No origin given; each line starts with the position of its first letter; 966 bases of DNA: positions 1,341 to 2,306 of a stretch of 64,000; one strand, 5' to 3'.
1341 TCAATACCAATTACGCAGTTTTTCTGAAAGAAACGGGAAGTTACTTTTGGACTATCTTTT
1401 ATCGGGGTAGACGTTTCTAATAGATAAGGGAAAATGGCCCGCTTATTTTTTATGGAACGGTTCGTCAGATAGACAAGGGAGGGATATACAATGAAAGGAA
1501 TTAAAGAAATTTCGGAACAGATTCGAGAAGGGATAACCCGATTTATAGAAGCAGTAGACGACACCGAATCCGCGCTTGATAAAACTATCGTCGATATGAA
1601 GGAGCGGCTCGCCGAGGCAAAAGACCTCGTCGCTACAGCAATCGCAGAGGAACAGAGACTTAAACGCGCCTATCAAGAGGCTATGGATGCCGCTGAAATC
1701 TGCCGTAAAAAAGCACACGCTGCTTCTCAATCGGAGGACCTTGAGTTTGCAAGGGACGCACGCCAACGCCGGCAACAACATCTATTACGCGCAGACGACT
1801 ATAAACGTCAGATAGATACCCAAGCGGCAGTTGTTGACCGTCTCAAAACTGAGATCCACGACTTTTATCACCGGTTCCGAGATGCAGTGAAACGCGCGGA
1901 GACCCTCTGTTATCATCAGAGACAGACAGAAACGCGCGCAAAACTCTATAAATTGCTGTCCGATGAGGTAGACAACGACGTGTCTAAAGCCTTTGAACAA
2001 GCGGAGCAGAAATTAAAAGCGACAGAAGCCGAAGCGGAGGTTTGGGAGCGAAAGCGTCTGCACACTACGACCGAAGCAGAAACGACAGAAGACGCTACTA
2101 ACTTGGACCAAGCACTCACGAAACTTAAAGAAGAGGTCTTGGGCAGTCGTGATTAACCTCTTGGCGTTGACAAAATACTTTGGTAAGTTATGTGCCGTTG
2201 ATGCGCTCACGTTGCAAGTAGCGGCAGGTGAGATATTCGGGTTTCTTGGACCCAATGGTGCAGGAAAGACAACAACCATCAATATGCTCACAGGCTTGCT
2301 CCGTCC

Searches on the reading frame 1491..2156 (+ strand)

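Call 19: search_protein_families(library=pfam, proteins=[window:1491-2156:+])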
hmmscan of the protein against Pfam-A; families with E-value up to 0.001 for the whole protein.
window:1491-2156:+ (221 aa): 1 family
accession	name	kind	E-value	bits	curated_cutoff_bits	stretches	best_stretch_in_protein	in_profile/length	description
PF04012.17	PspA_IM30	-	1.2e-10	41.8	33.9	1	12-214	11-216/220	PspA/IM30 family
